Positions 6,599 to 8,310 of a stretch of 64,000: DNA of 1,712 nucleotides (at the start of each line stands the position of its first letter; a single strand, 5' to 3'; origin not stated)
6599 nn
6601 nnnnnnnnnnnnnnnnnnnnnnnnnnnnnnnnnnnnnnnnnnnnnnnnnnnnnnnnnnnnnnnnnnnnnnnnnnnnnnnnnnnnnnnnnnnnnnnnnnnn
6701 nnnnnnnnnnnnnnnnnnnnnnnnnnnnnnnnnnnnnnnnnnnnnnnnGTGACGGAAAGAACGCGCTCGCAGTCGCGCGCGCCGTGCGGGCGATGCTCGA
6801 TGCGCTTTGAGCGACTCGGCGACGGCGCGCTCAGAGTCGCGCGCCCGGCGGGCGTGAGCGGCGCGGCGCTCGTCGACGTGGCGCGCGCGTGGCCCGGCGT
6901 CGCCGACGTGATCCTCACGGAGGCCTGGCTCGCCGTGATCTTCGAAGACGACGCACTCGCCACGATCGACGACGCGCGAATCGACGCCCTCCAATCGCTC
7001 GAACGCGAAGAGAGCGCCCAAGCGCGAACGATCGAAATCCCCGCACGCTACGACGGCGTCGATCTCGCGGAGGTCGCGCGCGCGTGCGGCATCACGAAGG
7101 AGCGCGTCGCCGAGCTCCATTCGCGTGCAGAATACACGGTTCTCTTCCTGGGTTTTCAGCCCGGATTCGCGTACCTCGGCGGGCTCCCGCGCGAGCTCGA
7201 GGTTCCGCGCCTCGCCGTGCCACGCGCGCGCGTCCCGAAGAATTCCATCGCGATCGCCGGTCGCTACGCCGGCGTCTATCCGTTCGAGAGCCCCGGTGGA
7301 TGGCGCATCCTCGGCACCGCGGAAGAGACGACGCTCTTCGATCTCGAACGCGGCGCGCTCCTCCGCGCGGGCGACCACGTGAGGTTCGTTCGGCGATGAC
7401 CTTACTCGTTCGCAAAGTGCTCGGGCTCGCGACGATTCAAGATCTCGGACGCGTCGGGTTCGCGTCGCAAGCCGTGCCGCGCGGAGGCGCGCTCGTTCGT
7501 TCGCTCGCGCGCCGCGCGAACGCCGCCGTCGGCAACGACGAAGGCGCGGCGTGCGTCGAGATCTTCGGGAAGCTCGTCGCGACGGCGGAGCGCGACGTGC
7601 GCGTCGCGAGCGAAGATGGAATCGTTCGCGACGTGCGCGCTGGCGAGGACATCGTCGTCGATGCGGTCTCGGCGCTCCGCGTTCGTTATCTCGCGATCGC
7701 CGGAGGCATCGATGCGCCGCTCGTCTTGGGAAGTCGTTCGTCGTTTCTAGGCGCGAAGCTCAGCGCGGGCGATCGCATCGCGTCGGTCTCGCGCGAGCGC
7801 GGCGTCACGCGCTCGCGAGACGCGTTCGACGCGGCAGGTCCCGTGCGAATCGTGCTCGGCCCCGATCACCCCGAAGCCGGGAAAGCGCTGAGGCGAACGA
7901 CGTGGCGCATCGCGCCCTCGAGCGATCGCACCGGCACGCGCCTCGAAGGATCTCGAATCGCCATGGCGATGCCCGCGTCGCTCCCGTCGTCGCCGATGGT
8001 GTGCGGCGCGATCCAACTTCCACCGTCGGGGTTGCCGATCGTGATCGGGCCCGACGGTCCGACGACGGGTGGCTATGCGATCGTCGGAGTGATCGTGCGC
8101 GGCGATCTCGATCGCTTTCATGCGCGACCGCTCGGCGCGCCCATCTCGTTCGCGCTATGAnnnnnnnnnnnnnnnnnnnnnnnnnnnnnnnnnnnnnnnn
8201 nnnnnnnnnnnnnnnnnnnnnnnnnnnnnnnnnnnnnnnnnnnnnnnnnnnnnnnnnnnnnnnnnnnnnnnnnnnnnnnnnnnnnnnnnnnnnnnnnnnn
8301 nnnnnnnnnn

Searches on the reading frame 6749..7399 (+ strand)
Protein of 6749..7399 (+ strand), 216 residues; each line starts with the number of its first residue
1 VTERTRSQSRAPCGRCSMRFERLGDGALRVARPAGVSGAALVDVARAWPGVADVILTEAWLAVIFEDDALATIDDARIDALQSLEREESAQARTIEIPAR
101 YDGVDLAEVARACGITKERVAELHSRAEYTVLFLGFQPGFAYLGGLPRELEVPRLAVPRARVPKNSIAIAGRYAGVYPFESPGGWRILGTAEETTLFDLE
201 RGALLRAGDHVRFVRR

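Call 42: search_protein_families(library=pfam, proteins=[window:6749-7399:+], max_evalue=0.001)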
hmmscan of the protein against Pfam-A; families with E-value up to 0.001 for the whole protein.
window:6749-7399:+ (216 aa): 1 family
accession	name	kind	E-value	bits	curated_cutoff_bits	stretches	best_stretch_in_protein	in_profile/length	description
PF02682.21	CT_C_D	-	7.5e-50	169.8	22.1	1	44-201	33-196/202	Carboxyltransferase domain, subdomain C and D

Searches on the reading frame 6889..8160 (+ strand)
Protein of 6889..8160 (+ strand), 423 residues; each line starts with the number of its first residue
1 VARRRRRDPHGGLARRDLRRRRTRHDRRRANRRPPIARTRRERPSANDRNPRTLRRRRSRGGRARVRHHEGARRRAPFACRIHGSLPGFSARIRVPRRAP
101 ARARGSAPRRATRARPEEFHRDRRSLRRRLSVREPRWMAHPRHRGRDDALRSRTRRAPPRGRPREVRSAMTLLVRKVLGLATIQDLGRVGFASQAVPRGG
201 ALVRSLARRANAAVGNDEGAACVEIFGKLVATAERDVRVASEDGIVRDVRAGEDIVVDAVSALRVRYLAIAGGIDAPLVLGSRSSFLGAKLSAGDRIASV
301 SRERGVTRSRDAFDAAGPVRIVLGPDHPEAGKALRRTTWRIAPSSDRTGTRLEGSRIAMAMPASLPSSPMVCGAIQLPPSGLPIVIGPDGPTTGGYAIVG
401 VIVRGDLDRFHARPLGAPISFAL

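Call 42: search_protein_families(library=pfam, proteins=[window:6889-8160:+], max_evalue=0.001)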
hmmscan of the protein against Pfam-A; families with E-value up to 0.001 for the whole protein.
window:6889-8160:+ (423 aa): 1 family
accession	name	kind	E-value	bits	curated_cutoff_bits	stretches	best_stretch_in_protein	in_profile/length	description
PF02626.20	CT_A_B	-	5.5e-41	141.4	25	1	195-422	2-260/261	Carboxyltransferase domain, subdomain A and B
